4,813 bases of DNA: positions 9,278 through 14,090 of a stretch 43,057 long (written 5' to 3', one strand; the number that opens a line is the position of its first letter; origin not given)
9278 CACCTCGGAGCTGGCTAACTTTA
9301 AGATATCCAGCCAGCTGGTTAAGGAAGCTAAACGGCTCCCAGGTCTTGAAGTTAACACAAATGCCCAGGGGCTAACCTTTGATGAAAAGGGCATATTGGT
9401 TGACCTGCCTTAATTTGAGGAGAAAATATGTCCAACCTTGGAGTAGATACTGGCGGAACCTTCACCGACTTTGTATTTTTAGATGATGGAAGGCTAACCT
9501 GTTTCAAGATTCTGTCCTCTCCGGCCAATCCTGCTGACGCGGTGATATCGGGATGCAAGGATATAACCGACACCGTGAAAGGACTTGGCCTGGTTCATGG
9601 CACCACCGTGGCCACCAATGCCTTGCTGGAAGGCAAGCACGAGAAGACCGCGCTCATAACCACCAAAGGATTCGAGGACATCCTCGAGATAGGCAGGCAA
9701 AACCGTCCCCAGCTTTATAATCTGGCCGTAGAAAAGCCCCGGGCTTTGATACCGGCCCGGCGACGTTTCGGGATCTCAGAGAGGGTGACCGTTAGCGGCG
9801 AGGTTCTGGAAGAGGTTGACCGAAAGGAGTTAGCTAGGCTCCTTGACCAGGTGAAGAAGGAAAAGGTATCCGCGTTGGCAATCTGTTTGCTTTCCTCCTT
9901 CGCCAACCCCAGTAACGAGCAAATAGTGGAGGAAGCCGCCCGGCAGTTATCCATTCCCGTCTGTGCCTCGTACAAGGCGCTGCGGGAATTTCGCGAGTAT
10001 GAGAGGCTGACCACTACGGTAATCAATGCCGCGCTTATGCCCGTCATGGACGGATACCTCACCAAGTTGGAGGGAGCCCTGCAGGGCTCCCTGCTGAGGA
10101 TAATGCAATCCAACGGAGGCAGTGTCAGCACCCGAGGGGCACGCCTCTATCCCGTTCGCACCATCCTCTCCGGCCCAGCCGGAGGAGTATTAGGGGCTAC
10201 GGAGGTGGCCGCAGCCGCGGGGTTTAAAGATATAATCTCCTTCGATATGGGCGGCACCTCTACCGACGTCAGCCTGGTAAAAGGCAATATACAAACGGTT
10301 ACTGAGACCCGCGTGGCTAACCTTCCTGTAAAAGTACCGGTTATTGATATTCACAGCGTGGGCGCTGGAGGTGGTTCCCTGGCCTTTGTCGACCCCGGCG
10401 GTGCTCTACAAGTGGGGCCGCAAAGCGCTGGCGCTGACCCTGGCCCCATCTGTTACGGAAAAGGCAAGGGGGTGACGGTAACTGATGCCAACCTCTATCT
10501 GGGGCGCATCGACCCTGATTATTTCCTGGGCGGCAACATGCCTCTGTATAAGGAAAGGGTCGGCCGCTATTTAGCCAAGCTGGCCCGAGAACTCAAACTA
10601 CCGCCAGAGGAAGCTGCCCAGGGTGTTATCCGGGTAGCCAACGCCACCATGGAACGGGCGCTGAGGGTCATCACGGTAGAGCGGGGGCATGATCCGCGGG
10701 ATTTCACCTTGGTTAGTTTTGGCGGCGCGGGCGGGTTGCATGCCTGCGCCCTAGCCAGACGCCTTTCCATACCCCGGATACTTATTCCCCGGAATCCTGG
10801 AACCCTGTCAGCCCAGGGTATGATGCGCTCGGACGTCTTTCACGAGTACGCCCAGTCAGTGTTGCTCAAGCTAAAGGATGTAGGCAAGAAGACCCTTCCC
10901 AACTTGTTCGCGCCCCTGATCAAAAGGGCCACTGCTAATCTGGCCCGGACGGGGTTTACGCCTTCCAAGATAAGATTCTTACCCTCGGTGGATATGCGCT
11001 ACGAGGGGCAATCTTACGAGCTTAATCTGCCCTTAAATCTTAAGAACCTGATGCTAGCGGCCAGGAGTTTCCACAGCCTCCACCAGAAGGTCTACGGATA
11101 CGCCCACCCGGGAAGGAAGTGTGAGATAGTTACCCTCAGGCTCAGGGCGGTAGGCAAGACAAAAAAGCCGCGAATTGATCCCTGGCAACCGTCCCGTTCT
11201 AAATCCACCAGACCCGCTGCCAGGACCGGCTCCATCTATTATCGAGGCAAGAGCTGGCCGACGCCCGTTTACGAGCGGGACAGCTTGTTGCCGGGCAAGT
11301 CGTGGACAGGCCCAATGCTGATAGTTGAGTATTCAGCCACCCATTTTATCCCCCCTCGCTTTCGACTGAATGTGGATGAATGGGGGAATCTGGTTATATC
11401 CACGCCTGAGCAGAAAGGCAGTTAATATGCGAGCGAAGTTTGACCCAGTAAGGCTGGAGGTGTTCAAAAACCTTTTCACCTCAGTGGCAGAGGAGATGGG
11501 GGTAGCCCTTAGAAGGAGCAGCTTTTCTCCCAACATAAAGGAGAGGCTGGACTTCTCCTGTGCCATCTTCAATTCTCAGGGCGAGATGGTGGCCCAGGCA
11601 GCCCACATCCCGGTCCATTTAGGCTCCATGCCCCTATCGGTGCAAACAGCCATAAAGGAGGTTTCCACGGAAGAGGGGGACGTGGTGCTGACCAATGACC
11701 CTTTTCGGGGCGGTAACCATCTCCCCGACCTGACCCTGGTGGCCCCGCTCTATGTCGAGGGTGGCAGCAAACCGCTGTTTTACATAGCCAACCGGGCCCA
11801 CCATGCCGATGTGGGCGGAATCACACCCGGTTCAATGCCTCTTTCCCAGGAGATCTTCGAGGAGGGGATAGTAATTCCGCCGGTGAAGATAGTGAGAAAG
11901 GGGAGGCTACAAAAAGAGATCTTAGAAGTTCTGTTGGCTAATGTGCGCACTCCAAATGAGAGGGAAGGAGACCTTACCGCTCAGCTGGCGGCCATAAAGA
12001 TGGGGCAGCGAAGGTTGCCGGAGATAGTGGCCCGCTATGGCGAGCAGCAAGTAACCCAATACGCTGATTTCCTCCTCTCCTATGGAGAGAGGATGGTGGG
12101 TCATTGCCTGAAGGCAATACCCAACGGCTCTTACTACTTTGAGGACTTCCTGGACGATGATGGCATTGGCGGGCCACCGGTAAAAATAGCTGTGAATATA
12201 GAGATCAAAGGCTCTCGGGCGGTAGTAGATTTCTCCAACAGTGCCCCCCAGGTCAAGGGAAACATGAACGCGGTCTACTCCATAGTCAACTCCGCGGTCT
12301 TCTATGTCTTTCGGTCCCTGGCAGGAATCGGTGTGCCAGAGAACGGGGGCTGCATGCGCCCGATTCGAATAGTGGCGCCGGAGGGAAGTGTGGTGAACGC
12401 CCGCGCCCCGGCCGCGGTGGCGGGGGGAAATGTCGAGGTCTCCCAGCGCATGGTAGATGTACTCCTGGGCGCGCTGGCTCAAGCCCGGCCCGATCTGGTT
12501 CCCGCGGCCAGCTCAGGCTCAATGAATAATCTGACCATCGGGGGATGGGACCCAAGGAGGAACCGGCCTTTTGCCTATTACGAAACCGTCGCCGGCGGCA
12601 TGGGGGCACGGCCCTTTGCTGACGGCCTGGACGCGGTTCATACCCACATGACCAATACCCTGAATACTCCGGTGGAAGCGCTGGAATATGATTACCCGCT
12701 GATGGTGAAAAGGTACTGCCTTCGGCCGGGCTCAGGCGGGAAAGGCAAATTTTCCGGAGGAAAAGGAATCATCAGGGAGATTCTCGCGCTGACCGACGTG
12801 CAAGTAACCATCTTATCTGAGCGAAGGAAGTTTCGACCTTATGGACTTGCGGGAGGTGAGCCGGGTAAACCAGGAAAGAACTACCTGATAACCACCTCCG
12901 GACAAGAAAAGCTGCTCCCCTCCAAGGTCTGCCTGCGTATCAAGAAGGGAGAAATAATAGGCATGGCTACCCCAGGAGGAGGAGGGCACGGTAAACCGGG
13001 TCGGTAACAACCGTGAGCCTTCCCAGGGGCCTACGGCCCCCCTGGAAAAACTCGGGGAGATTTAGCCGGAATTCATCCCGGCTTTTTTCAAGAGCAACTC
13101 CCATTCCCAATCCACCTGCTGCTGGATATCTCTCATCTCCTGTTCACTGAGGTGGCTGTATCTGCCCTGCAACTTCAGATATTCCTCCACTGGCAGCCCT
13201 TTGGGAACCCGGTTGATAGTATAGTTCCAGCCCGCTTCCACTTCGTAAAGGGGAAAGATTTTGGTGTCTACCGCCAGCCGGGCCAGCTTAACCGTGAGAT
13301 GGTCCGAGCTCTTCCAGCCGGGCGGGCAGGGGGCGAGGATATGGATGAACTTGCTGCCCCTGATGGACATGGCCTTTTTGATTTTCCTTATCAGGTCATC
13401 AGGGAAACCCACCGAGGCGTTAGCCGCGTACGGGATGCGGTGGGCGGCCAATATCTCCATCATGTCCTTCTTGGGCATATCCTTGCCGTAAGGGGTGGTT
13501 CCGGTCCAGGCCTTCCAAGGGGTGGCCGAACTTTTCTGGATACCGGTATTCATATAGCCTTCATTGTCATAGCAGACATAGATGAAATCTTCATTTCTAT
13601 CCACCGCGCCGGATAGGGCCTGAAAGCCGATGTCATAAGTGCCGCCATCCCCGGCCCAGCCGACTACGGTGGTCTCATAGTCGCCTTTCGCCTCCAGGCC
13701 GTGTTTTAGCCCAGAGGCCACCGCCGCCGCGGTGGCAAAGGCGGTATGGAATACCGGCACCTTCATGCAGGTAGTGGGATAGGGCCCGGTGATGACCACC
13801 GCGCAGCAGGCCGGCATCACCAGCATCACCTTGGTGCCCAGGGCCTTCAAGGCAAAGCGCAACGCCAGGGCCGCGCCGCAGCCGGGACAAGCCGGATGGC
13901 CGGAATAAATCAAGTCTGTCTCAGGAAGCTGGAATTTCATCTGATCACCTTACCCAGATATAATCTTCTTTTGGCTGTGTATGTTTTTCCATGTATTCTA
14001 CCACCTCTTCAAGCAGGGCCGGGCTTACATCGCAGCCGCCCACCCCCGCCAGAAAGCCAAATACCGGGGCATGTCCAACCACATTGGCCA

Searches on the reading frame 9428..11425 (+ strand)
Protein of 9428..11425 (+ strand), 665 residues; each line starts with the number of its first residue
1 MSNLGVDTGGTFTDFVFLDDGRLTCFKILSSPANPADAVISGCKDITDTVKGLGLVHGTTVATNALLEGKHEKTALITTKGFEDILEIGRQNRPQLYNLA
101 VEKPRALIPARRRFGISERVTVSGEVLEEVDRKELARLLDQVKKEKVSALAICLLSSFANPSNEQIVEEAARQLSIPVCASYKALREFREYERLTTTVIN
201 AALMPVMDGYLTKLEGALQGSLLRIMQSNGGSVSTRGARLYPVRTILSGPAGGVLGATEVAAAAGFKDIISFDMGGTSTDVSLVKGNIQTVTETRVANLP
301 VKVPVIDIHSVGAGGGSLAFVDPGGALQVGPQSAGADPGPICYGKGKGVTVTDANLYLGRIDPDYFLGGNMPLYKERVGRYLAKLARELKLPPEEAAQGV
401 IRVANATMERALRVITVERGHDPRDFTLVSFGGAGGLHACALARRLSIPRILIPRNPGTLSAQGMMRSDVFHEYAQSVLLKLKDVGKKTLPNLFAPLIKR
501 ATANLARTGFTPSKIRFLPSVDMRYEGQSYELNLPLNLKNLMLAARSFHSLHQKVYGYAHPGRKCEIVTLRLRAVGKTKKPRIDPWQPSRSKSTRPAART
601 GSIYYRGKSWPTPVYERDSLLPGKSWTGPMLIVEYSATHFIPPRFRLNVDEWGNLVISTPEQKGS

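Call 15: search_protein_families(library=pfam, proteins=[window:9428-11425:+], max_evalue=0.001)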
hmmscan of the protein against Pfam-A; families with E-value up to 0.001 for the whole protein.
window:9428-11425:+ (665 aa): 3 families
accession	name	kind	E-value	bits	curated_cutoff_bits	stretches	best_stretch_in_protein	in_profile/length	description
PF01968.24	Hydantoinase_A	-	1.2e-98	330.5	22.9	1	193-473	1-290/291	Hydantoinase/oxoprolinase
PF05378.19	Hydant_A_N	-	6.3e-52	176.3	25.2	1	4-173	2-174/176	Hydantoinase/oxoprolinase N-terminal region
PF19278.4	Hydant_A_C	-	6.6e-14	52.2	21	1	488-652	12-185/193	Hydantoinase/oxoprolinase C-terminal domain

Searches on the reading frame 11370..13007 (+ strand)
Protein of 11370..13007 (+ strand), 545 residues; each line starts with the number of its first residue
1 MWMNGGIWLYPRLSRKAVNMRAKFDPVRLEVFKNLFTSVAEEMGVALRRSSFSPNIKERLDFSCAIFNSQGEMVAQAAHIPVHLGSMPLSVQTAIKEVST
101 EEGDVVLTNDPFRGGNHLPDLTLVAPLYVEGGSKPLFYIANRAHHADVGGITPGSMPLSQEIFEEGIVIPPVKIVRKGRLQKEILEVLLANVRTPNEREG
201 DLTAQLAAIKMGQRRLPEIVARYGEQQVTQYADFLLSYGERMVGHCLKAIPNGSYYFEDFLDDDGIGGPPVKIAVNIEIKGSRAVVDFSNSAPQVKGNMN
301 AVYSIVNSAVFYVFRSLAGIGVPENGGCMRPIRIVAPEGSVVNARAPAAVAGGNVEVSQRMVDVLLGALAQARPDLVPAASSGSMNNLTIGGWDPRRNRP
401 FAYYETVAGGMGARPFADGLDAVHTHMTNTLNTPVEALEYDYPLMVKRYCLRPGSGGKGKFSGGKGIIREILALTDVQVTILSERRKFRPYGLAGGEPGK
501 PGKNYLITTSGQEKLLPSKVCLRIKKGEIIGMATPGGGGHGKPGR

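Call 15: search_protein_families(library=pfam, proteins=[window:11370-13007:+], max_evalue=0.001)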
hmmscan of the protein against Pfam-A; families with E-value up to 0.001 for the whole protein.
window:11370-13007:+ (545 aa): 1 family
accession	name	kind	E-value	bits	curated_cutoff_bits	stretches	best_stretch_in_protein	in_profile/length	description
PF02538.19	Hydantoinase_B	-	5.6e-212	705.2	26.8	1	25-543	1-519/519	Hydantoinase B/oxoprolinase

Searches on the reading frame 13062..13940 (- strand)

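Call 10: search_protein_families(library=pfam, proteins=[window:13062-13940:-], max_evalue=0.00001)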
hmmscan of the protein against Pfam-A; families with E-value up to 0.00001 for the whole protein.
window:13062-13940:- (292 aa): 1 family
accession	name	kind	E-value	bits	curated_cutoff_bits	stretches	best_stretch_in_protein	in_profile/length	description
PF02775.26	TPP_enzyme_C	-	1e-21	77.7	21.9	1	55-201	18-151/151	Thiamine pyrophosphate enzyme, C-terminal TPP binding domain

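Call 46: search_protein_families(library=ncbifam, proteins=[window:13062-13940:-], max_evalue=0.000001)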
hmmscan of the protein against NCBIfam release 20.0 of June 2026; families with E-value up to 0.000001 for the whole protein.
window:13062-13940:- (292 aa): 10 families
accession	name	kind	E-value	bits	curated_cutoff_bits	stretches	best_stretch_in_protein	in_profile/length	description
NF008818.0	PRK11864.1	subfamily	8.1e-120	399.5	405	1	3-287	6-296/300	3-methyl-2-oxobutanoate dehydrogenase subunit beta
NF008819.1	PRK11865.1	equivalog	2.2e-107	358.8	405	1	2-284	5-297/300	pyruvate synthase subunit PorB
NF045792.1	OxalOxredbeta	equivalog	1.8e-69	234.2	590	1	5-278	11-298/311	oxalate oxidoreductase subunit beta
NF045766.1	PhenlGlyoxDHPadI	equivalog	1.2e-68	231.9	700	1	8-284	149-434/443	NADH-dependent phenylglyoxylate dehydrogenase subunit beta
NF008820.0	PRK11866.1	equivalog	3.7e-20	72.5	402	1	17-205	17-201/287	2-oxoacid ferredoxin oxidoreductase subunit beta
TIGR02176.1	pyruv_ox_red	equivalog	1.1e-15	56.7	911.35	1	95-276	957-1148/1167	pyruvate:ferredoxin (flavodoxin) oxidoreductase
TIGR02177.1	PorB_KorB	subfamily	1.1e-14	54.6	261.9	1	18-206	4-188/286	2-oxoacid:acceptor oxidoreductase, beta subunit, pyruvate/2-ketoisovalerate family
NF007207.0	PRK09628.1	equivalog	2.6e-13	50.2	364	1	18-205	19-202/277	2-oxoglutarate ferredoxin oxidoreductase subunit beta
NF041171.1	Oxoac_fdxbeta_Archa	equivalog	3.6e-10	39.6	423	1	18-206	6-190/296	2-oxoacid:ferredoxin oxidoreductase subunit beta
NF008821.0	PRK11869.1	equivalog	9.9e-10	37.7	438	1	18-206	17-201/286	2-oxoacid ferredoxin oxidoreductase subunit beta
